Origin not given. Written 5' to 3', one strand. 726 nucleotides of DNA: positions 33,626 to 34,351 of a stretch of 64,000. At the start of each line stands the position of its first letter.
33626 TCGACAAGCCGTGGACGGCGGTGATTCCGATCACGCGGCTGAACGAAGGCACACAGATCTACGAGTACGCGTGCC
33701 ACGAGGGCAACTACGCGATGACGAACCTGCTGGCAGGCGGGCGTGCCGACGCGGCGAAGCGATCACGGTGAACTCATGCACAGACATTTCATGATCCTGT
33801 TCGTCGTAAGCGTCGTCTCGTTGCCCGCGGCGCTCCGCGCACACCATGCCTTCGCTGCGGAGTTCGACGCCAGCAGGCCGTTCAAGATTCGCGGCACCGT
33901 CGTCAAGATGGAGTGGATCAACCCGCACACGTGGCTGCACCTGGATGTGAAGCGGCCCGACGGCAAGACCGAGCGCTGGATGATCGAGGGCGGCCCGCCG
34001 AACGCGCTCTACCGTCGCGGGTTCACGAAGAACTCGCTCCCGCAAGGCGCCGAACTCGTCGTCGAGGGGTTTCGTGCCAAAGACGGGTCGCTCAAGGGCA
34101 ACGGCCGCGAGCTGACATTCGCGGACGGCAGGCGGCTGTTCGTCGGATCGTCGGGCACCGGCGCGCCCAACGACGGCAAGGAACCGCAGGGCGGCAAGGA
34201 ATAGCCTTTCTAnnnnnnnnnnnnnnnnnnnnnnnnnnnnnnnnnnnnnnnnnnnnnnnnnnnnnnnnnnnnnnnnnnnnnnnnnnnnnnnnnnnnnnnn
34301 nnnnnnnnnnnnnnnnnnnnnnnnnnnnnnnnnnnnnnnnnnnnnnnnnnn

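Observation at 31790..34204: Uncharacterised secreted three-gene module, copy 1: two 'family P' paralogues plus a small His-His protein, directly downstream of a PadR-ADOP pair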

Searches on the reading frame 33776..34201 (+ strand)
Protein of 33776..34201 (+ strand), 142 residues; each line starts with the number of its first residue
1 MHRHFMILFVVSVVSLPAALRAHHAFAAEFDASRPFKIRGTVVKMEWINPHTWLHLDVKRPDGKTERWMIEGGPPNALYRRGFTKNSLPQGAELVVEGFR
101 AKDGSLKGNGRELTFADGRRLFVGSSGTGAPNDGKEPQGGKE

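Call 5: search_protein_families(library=pfam, max_evalue=1, proteins=[window:33776-34201:+])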
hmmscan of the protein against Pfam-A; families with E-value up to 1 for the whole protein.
seq(142 aa): 2 families
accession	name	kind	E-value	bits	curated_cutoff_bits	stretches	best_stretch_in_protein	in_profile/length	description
PF19649.4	DUF6152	-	1.1e-32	112.4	27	1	13-108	2-96/98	Family of unknown function (DUF6152)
PF07202.18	Tcp10_C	-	0.72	10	36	0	61-68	10-17/35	T-complex protein 10 C-terminus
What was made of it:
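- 33776..34204 (+): Gene C: DUF6152, 142-aa precursor. The signal peptide ends ..ALRA, so the mature protein starts His-His. OB-fold. PF19649 at E 1.1e-32 (call 5).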

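Call 6: search_protein_families(library=ncbifam, max_evalue=1, proteins=[window:33776-34201:+])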
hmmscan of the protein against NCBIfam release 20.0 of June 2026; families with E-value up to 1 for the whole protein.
seq(142 aa): 0 families

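Call 27: find_homologous_proteins(query=window:33776-34201:+)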
Query window:33776-34201:+ (142 aa): 8000 proteins with E <= 0.001 among 8000 candidates; the best 120 are listed.
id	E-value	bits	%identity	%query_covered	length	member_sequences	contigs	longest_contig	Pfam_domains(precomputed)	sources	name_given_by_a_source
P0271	3.2e-87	308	95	100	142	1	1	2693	PF19649.5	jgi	jgi:hypothetical protein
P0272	2.7e-84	298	92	100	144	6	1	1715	PF19649.5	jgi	jgi:hypothetical protein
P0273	3.1e-84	298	90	100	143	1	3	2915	PF19649.5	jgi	jgi:hypothetical protein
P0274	7.0e-84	297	91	100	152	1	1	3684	PF19649.5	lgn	-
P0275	2.5e-83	295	92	100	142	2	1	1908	PF19649.5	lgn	-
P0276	6.0e-82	291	89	100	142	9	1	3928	PF19649.5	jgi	jgi:hypothetical protein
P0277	7.3e-81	287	87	100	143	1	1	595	PF19649.5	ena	-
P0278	1.3e-80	287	88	100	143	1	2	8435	PF19649.5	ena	-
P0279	1.4e-80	286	87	99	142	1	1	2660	PF19649.5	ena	-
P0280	2.0e-80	286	87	99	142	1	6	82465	PF19649.5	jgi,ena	-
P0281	3.3e-80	285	87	100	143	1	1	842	PF19649.5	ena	-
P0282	3.7e-80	285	87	99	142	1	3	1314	PF19649.5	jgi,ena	-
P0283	5.9e-80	284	87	100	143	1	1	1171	PF19649.5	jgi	jgi:hypothetical protein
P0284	1.6e-79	283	86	100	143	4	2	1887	PF19649.5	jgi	jgi:hypothetical protein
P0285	1.7e-79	283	87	99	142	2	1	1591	PF19649.5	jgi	jgi:hypothetical protein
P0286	1.8e-79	283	85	100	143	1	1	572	PF19649.5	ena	-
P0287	2.3e-79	282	86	100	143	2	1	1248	PF19649.5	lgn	-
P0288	2.9e-79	282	86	100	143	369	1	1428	PF19649.5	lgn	-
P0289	3.3e-79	282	85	99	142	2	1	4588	PF19649.5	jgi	-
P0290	6.2e-79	281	88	96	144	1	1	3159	PF19649.5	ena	-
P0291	7.6e-79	281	85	100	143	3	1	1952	PF19649.5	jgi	jgi:hypothetical protein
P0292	9.1e-79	280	88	98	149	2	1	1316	PF19649.5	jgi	-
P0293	1.2e-78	280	85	100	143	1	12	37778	PF19649.5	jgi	jgi:uncharacterized protein DUF6152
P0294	1.3e-78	280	87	99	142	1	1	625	PF19649.5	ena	-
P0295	1.4e-78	280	85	100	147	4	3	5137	PF19649.5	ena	-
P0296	6.2e-78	278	85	100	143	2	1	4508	PF19649.5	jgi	jgi:Family of unknown function (DUF6152)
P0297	1.0e-77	277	86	97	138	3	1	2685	PF19649.5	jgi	jgi:hypothetical protein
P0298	1.3e-77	277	84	100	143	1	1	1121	PF19649.5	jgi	jgi:hypothetical protein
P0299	1.3e-77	277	87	100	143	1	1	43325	PF19649.5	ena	-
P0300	1.5e-77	277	85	99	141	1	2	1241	PF19649.5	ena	-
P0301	2.1e-77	276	87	96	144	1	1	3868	PF19649.5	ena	-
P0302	5.0e-77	275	83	100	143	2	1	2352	PF19649.5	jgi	-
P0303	3.8e-76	272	85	99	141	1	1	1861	PF19649.5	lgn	-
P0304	6.4e-76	271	85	99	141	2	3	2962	PF19649.5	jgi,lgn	jgi:hypothetical protein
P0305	7.2e-75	268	94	87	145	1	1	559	PF19649.5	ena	-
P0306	6.4e-74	265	84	94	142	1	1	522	PF19649.5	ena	-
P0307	6.8e-74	265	88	93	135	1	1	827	PF19649.5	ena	-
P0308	1.2e-73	264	-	-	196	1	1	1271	PF19649.5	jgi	-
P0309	2.5e-72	260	85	96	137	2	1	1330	PF19649.5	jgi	-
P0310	2.8e-71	256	80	96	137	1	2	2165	PF19649.5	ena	-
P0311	8.8e-71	255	81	95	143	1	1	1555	PF19649.5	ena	-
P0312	1.0e-70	254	81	96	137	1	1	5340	PF19649.5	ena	-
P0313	1.2e-70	254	92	76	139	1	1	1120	PF19649.5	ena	-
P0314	1.3e-70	254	93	76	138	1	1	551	PF19649.5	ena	-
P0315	1.4e-70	254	80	96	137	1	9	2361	PF19649.5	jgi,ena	-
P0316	1.5e-70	254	92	76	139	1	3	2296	PF19649.5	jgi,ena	-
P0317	1.6e-70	254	84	92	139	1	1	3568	PF19649.5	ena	-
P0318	2.1e-70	253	85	96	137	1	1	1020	PF19649.5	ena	-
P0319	3.3e-70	253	91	76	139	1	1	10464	PF19649.5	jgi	jgi:hypothetical protein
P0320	3.7e-70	253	80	96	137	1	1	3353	PF19649.5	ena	-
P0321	3.7e-70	253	80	96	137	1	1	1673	PF19649.5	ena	-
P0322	4.9e-70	252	84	92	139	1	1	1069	PF19649.5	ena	-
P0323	6.5e-70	252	84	87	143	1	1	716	PF19649.5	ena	-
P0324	6.6e-70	252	89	81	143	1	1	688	PF19649.5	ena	-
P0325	8.2e-70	251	91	76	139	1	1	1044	PF19649.5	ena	-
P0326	8.3e-70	251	79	95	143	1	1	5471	PF19649.5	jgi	jgi:hypothetical protein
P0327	1.0e-69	251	91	76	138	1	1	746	PF19649.5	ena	-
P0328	1.1e-69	251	92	81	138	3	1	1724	PF19649.5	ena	-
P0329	1.2e-69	251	90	76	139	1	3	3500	PF19649.5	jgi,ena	-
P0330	1.2e-69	251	91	81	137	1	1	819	PF19649.5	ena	-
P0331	1.3e-69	251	90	76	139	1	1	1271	PF19649.5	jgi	-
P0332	1.3e-69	251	90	76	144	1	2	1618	PF19649.5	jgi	jgi:hypothetical protein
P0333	2.2e-69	250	84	87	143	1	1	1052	PF19649.5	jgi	jgi:hypothetical protein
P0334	2.7e-69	250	90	81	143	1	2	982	PF19649.5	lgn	-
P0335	2.8e-69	250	80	96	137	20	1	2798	PF19649.5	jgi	-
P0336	3.3e-69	249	77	96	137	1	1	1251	PF19649.5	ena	-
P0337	4.4e-69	249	82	92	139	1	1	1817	PF19649.5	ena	-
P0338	5.0e-69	249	82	92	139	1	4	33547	PF19649.5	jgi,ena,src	jgi:hypothetical protein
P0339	5.2e-69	249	89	81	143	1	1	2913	PF19649.5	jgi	jgi:hypothetical protein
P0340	5.6e-69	249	79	95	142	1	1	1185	PF19649.5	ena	-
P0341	5.8e-69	249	85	92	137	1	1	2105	PF19649.5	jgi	jgi:hypothetical protein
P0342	5.9e-69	249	88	76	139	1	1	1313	PF19649.5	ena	-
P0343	5.9e-69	249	89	75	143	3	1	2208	PF19649.5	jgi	jgi:hypothetical protein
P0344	6.2e-69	249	81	92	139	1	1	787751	PF19649.5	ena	-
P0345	6.4e-69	249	88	76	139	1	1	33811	PF19649.5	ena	-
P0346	6.4e-69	249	88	76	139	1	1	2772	PF19649.5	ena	-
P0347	7.6e-69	248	82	92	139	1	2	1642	PF19649.5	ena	-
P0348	7.8e-69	248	78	96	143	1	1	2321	PF19649.5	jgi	jgi:hypothetical protein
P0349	8.5e-69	248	90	81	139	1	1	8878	PF19649.5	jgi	jgi:hypothetical protein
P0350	8.6e-69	248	88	87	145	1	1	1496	PF19649.5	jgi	jgi:hypothetical protein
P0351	8.6e-69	248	89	76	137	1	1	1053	PF19649.5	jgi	jgi:hypothetical protein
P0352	1.0e-68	248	84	87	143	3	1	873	PF19649.5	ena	-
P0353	1.1e-68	248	80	93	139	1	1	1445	PF19649.5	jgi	jgi:hypothetical protein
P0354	1.3e-68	248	82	96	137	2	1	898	PF19649.5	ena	-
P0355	1.3e-68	248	79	95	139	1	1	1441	PF19649.5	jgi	-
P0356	1.4e-68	247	76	96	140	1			PF19649.5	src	-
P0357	1.4e-68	247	92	81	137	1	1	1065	PF19649.5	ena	-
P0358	1.4e-68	247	81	92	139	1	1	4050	PF19649.5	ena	-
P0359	1.8e-68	247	90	81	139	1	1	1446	PF19649.5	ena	-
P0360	1.9e-68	247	90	81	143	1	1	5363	PF19649.5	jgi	jgi:hypothetical protein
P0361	1.9e-68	247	81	96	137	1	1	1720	PF19649.5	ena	-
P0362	2.6e-68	247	77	95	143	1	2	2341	PF19649.5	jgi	jgi:hypothetical protein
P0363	3.1e-68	246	84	90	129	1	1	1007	PF19649.5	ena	-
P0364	3.2e-68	246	78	96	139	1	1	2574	PF19649.5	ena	-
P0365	3.8e-68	246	78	96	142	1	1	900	PF19649.5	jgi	jgi:hypothetical protein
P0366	4.2e-68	246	86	82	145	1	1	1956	PF19649.5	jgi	jgi:hypothetical protein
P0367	4.5e-68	246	80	92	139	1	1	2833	PF19649.5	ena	-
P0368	4.7e-68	246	90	74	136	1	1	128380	PF19649.5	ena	-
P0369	5.2e-68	246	76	95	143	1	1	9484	PF19649.5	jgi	jgi:hypothetical protein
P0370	6.6e-68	245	88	84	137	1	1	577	PF19649.5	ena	-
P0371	6.6e-68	245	92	73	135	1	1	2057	PF19649.5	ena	-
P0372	7.3e-68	245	81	92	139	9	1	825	PF19649.5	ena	-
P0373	8.1e-68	245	92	73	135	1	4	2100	PF19649.5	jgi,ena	-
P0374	8.3e-68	245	90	81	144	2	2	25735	PF19649.5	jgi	jgi:hypothetical protein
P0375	8.7e-68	245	92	73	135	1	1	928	PF19649.5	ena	-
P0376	9.9e-68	245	82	89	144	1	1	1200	PF19649.5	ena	-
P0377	1.0e-67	245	90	81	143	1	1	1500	PF19649.5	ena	-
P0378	1.1e-67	245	85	82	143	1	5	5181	PF19649.5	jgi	jgi:hypothetical protein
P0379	1.5e-67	244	78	95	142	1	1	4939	PF19649.5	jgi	jgi:hypothetical protein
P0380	1.8e-67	244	76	96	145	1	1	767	PF19649.5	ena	-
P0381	2.1e-67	244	76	95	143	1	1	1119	PF19649.5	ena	-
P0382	2.4e-67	243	77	95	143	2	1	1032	PF19649.5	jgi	jgi:hypothetical protein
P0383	3.0e-67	243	77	95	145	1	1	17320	PF19649.5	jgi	jgi:hypothetical protein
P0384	3.0e-67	243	80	92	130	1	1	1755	PF19649.5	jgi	jgi:hypothetical protein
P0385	4.4e-67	243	90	73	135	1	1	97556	PF19649.5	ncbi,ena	-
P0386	4.7e-67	242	87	81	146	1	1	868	PF19649.5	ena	-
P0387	5.3e-67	242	76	92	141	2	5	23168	PF19649.5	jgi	jgi:hypothetical protein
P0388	5.9e-67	242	80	92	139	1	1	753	PF19649.5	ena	-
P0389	6.4e-67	242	80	96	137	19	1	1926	PF19649.5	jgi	jgi:hypothetical protein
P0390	6.7e-67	242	76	92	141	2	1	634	PF19649.5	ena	-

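Call 50: predict_structure(alignment_id=A3)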
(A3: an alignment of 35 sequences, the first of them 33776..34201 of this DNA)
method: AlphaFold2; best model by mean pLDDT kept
length: 142 residues; sequences in the alignment: 35
mean_pLDDT: 65.8   pTM: 0.53
mean pLDDT of the five models: 65.8, 63.6, 63.1, 60.9, 57.5
residues with pLDDT >= 90: 3; 70-90: 72; 50-70: 37; < 50: 30
segments of 3 or more residues with pLDDT < 50: 15-27, 126-142
pLDDT, mean of each block of 10 residues (from residue 1): 54 50 48 79 83 80 83 71 81 80 62 72 50 35 34
secondary structure, 60 per line:
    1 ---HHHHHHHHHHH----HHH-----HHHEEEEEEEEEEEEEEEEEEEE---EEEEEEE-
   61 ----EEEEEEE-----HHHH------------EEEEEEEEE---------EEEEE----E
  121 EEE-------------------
elements in order: H4-14 E30-49 E53-59 E65-71 H77-80 E93-101 E111-115 E120-123
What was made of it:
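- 33776..34204 (+): AF2 topology is b1-b2-b3-helix-b4-b5 (call 50).
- On N-terminal-His (histidine-brace type) metalloproteins: The model's N-terminal segment has pLDDT below 50 and no coordinates were available (call 50).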

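Call 56: fold_search(model_id=the predicted structure, library=pdb)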
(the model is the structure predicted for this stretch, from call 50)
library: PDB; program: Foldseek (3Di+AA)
matches with E <= 10: 884; with E <= 0.001: 0
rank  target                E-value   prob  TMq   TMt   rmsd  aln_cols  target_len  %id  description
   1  1o7l_D                2.6e-03  0.99  0.33  0.20  16.4       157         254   15  Molybdate-activated form of ModE from Escherichia coli (released 2003-02-20)
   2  6aqg_A                8.7e-03  1.00  0.35  0.12  11.7       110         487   17  Crystal Structure of Lysyl-tRNA Synthetase from Mycobacterium ulcerans complexed with L-lysine and Cladosporin (released 2017-08-30)
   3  6aqh_A                9.7e-03  0.99  0.33  0.12   8.2       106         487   17  Crystal Structure of Lysyl-tRNA Synthetase from Mycobacterium thermoresistibile complexed with L-lysine and Cladospori (released 2017-08-30)
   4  1o7l_B                1.4e-02  0.95  0.31  0.19  10.3       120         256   17  Molybdate-activated form of ModE from Escherichia coli (released 2003-02-20)
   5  6aqh_D                1.7e-02  0.99  0.34  0.12   8.2       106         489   17  Crystal Structure of Lysyl-tRNA Synthetase from Mycobacterium thermoresistibile complexed with L-lysine and Cladospori (released 2017-08-30)
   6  6aqh_B                2.1e-02  0.99  0.36  0.12   8.0       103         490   17  Crystal Structure of Lysyl-tRNA Synthetase from Mycobacterium thermoresistibile complexed with L-lysine and Cladospori (released 2017-08-30)
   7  1o7l_A                2.3e-02  0.92  0.30  0.18  10.3       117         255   17  Molybdate-activated form of ModE from Escherichia coli (released 2003-02-20)
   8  1h9s_B                2.6e-02  0.91  0.30  0.31  10.4       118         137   18  Molybdate bound complex of Dimop domain of ModE from E.coli (released 2001-06-19)
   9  6aqg_C                2.7e-02  0.99  0.33  0.12  11.3       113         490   17  Crystal Structure of Lysyl-tRNA Synthetase from Mycobacterium ulcerans complexed with L-lysine and Cladosporin (released 2017-08-30)
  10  1h9s_A                2.7e-02  0.91  0.29  0.30   9.7       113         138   17  Molybdate bound complex of Dimop domain of ModE from E.coli (released 2001-06-19)
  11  3bju_C                3.0e-02  1.00  0.37  0.12   8.3       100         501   12  Crystal Structure of tetrameric form of human lysyl-tRNA synthetase (released 2008-02-05)
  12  5vl1_B                3.0e-02  0.99  0.35  0.12  13.0       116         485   15  Crystal Structure of Lysyl-tRNA Synthetase from Mycobacterium ulcerans complexed with L-lysine (released 2017-05-10)
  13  6aqg_D                3.0e-02  0.97  0.34  0.12  12.0       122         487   17  Crystal Structure of Lysyl-tRNA Synthetase from Mycobacterium ulcerans complexed with L-lysine and Cladosporin (released 2017-08-30)
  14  5vl1_A                3.2e-02  0.99  0.35  0.12   7.9       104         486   17  Crystal Structure of Lysyl-tRNA Synthetase from Mycobacterium ulcerans complexed with L-lysine (released 2017-05-10)
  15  5vl1_D                3.4e-02  0.98  0.36  0.13  12.4       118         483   17  Crystal Structure of Lysyl-tRNA Synthetase from Mycobacterium ulcerans complexed with L-lysine (released 2017-05-10)
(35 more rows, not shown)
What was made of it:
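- On N-terminal-His (histidine-brace type) metalloproteins: The predicted topology and the best Foldseek matches are OB folds (calls 50, 56).
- Closest known: Periplasmic OB-fold chaperones CusF. Same: Foldseek places DUF6152 among OB folds that include Mop and CcmE (call 56).
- The OB topology and OB-fold Foldseek hits include periplasmic and ligand-binding OB proteins such as Mop and CcmE (calls 50, 56). CcmE is an OB-fold heme chaperone (call 56).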

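Call 96: search_protein_families(library=padloc, max_evalue=0.01, proteins=[window:33776-34201:+])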
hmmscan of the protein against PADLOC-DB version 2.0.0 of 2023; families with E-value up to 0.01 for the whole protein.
window:33776-34201:+ (142 aa): 0 families
